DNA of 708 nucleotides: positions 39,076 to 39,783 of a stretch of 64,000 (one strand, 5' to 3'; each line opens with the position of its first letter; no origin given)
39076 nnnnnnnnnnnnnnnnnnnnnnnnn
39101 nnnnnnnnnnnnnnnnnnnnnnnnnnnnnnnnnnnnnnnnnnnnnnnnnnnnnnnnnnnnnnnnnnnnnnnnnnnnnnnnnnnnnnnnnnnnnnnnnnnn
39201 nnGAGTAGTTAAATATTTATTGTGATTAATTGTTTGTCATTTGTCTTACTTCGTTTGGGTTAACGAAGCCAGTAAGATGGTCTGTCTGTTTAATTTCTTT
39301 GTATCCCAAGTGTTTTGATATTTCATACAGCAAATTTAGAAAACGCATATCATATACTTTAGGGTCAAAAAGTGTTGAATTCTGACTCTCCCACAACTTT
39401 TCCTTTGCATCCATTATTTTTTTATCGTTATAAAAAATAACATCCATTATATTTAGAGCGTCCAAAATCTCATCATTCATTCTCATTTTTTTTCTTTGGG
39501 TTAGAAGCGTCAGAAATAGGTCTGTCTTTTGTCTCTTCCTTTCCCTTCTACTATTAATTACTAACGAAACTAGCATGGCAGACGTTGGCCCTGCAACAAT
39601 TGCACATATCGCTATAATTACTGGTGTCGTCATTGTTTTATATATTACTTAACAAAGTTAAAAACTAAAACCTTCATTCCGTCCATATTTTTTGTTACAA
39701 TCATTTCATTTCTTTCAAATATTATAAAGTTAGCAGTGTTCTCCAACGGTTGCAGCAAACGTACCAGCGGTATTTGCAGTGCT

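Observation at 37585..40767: Cyclase-fold protein plus one-TM protein, bare Hanks kinase and bare PP2C in the AT-rich island: candidate undescribed conflict/defence-like signalling system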

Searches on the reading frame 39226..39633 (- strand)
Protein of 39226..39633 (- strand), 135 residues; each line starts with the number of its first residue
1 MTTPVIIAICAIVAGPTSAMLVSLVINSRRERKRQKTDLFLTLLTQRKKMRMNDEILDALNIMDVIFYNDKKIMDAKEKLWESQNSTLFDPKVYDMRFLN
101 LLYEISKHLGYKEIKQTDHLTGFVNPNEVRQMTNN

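Call 3: search_protein_families(library=pfam, proteins=[window:39226-39633:-], max_evalue=0.1)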
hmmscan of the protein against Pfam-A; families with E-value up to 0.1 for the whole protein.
window:39226-39633:- (135 aa): 2 families
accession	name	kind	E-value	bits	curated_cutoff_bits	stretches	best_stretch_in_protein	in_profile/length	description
PF20385.3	DUF6680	-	2.1e-22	80.1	23.2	1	1-130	1-134/170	Family of unknown function (DUF6680)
PF02454.21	Sigma_1s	-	0.025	15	21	1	27-63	8-44/116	Sigma 1s protein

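Call 4: search_protein_families(library=padloc, proteins=[window:39226-39633:-], max_evalue=0.1)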
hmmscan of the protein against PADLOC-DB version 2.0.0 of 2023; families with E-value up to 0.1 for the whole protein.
window:39226-39633:- (135 aa): 0 families

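Call 5: search_protein_families(library=ncbifam, proteins=[window:39226-39633:-], max_evalue=0.1)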
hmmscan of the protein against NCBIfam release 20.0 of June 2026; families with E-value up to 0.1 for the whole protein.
window:39226-39633:- (135 aa): 0 families

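Call 6: search_protein_families(library=phrogs, proteins=[window:39226-39633:-], max_evalue=0.1)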
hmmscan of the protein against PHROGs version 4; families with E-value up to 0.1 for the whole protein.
window:39226-39633:- (135 aa): 0 families

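Call 16: find_homologous_proteins(query=window:39226-39633:-, max_evalue=0.001)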
Query window:39226-39633:- (135 aa): 3 proteins with E <= 0.001 among 13 candidates.
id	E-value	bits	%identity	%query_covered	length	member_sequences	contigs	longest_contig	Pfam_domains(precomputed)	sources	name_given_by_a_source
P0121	2.2e-77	275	96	100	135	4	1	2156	PF20385.4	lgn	-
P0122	2.6e-70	252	85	100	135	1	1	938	PF20385.4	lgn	-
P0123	4.7e-53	196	69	99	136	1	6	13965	PF20385.4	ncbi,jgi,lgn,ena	-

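Call 19: find_encoding_contigs(protein=P0123, flank=6000, max_places=6)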
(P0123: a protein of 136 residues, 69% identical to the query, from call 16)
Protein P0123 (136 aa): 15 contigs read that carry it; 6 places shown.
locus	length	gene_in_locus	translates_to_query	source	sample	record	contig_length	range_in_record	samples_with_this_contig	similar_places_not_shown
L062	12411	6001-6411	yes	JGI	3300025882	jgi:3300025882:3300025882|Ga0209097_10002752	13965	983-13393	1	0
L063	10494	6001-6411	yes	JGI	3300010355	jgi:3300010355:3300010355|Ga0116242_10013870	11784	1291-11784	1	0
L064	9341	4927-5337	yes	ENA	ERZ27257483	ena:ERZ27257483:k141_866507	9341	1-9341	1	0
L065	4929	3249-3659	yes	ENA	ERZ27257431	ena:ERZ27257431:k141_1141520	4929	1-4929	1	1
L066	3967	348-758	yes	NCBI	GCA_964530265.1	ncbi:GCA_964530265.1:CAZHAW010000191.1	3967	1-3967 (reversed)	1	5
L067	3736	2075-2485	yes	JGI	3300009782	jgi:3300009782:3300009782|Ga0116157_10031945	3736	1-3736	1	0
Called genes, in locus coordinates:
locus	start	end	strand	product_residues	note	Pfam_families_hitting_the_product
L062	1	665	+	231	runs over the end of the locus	-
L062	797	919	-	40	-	-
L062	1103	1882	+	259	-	-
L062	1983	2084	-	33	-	-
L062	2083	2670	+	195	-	PF06414:Zeta_toxin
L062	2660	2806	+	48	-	-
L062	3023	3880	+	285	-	PF04389:Peptidase_M28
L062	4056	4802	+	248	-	PF10899:AbiGi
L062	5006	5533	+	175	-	-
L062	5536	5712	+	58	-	-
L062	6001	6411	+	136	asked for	PF20385:DUF6680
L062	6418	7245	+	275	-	PF00069:Pkinase, PF07714:PK_Tyr_Ser-Thr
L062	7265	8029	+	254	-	PF00481:PP2C, PF13672:PP2C_2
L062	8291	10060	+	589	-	PF03572:Peptidase_S41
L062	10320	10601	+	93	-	PF05015:HigB-like_toxin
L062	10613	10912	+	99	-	PF01381:HTH_3 (weak)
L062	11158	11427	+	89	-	-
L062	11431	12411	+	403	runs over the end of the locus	PF14319:Zn_Tnp_IS91, PF04986:Y2_Tnp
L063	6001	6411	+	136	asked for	PF20385:DUF6680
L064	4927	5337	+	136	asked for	PF20385:DUF6680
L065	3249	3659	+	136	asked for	PF20385:DUF6680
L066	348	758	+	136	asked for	PF20385:DUF6680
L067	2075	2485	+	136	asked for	PF20385:DUF6680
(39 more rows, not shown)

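Call 43: find_homologous_proteins(query=A4, max_evalue=0.01)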
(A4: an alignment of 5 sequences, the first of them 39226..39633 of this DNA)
Query A4 (5 sequences) (135 aa, profile of the alignment): 15 proteins with E <= 0.01 among 816 candidates.
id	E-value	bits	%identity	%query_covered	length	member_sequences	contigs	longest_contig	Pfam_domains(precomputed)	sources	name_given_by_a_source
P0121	2.5e-75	269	96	100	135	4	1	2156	PF20385.4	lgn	-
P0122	1.6e-73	263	85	100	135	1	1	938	PF20385.4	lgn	-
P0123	2.5e-70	253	69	99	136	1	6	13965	PF20385.4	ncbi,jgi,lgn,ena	-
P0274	3.0e-49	184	42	87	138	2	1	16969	PF20385.4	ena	-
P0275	3.6e-49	184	44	87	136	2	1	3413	PF20385.4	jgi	jgi:hypothetical protein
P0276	3.2e-47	178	43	87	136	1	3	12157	PF20385.4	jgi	jgi:hypothetical protein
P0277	1.0e-46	176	41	87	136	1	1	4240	PF20385.4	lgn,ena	-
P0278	3.4e-41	158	55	91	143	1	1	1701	PF20385.4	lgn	-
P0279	5.9e-33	132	43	47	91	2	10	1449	PF20385.4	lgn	-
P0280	1.5e-31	127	40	93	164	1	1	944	PF20385.4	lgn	-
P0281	2.0e-31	127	40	93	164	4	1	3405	PF20385.4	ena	-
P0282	1.2e-30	124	40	93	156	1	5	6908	PF20385.4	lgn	-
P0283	3.8e-26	110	38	90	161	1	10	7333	PF20385.4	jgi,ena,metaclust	metaclust:\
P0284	3.3e-21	94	33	93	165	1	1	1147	PF20385.4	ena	-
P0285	7.0e-21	93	33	90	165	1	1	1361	PF20385.4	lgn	-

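Call 44: find_encoding_contigs(protein=P0274, flank=4000, max_places=2)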
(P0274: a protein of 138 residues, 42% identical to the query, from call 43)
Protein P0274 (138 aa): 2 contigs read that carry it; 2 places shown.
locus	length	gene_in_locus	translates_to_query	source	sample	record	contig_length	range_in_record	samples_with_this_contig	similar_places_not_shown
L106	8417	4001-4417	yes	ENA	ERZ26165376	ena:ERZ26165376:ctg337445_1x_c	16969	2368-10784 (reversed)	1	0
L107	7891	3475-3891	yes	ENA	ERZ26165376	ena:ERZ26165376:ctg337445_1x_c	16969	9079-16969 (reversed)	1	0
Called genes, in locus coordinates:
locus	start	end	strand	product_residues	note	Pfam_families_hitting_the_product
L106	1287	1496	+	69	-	-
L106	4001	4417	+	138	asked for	PF20385:DUF6680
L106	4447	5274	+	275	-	PF00069:Pkinase, PF07714:PK_Tyr_Ser-Thr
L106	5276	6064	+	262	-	PF00481:PP2C, PF13672:PP2C_2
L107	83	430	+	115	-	PF01740:STAS, PF13466:STAS_2 (weak)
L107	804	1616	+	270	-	PF01548:DEDD_Tnp_IS110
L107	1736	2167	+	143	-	-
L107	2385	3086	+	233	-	-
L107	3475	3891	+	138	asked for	PF20385:DUF6680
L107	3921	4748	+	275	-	PF00069:Pkinase, PF07714:PK_Tyr_Ser-Thr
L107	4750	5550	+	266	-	PF00481:PP2C, PF13672:PP2C_2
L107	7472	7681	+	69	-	-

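Call 45: find_encoding_contigs(protein=P0276, flank=4000, max_places=2)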
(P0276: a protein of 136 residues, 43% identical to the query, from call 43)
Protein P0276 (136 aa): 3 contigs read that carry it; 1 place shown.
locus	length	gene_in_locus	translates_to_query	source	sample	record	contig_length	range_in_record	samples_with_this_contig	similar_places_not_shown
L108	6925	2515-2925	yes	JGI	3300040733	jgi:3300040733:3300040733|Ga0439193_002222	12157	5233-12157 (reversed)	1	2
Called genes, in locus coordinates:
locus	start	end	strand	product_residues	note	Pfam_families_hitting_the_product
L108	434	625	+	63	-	-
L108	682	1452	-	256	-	PF05168:HEPN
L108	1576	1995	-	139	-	PF01381:HTH_3, PF12844:HTH_19 (weak), PF13443:HTH_26 (weak), PF13560:HTH_31 (weak)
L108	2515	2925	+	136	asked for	PF20385:DUF6680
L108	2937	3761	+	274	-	PF00069:Pkinase, PF07714:PK_Tyr_Ser-Thr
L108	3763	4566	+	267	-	PF00481:PP2C, PF13672:PP2C_2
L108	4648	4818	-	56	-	-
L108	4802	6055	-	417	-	PF05175:MTS (weak), PF07669:Eco57I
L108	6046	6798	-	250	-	-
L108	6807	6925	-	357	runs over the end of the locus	-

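Call 46: find_encoding_contigs(protein=P0282, flank=4000, max_places=2)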
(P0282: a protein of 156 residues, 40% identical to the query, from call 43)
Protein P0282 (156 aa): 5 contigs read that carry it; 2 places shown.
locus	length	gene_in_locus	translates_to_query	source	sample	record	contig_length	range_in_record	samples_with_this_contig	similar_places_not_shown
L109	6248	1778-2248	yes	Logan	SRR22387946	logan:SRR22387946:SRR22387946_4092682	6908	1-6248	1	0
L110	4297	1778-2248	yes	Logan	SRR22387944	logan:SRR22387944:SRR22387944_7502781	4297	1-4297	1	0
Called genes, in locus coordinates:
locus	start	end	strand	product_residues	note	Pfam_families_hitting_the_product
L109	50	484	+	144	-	PF00582:Usp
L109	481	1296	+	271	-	-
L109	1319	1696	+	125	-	PF00903:Glyoxalase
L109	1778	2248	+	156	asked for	PF20385:DUF6680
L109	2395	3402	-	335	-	PF16125:DUF4837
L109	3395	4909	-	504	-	PF01464:SLT, PF01476:LysM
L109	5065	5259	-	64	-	PF02416:TatA_B_E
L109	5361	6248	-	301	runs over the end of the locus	PF02517:Rce1-like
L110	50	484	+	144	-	PF00582:Usp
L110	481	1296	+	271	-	-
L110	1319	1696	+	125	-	PF00903:Glyoxalase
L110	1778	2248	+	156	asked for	PF20385:DUF6680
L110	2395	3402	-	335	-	PF16125:DUF4837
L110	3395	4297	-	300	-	?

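Call 47: find_encoding_contigs(protein=P0283, flank=4000, max_places=3)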
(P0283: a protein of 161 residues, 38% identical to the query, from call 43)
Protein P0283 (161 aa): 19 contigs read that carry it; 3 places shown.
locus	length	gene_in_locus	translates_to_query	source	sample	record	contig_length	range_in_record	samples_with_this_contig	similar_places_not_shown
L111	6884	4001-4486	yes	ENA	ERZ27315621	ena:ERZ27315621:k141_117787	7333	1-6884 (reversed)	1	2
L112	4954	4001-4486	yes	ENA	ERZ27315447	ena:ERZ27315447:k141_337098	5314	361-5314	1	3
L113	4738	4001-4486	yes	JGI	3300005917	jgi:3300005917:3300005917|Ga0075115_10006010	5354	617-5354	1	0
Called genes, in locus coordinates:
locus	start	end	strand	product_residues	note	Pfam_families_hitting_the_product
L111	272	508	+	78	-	-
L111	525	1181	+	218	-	PF13643:DUF4145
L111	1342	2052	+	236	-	-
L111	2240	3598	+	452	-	PF18962:Por_Secre_tail (weak), PF13860:FlgD_ig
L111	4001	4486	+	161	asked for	PF20385:DUF6680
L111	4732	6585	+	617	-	PF02415:Chlam_PMP (faint), PF13860:FlgD_ig (weak), PF18962:Por_Secre_tail (weak)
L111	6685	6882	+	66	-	?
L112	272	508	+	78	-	-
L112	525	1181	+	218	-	PF13643:DUF4145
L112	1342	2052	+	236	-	-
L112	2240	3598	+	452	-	PF18962:Por_Secre_tail (weak), PF13860:FlgD_ig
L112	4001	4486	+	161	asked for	PF20385:DUF6680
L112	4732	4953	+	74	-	?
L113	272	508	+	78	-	-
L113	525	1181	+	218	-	PF13643:DUF4145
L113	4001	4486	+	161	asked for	PF20385:DUF6680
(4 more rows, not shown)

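Call 79: find_encoding_contigs(protein=P0121, flank=3000, max_places=4)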
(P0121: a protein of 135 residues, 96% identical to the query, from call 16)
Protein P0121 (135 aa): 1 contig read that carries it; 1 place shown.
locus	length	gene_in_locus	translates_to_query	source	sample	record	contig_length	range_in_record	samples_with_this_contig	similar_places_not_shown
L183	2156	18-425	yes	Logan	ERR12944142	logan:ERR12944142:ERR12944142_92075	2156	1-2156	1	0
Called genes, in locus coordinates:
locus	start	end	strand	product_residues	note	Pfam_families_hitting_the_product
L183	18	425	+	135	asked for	PF20385:DUF6680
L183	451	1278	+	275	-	PF00069:Pkinase, PF07714:PK_Tyr_Ser-Thr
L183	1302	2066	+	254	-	PF00481:PP2C, PF13672:PP2C_2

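Call 85: search_protein_families(library=pfam, proteins=[L062:5006-5530:+, L062:5536-5709:+], max_evalue=0.01)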
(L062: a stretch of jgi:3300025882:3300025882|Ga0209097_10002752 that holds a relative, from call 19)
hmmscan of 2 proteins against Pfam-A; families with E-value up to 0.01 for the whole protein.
L062:5006-5530:+ (175 aa): 0 families

L062:5536-5709:+ (58 aa): 0 families
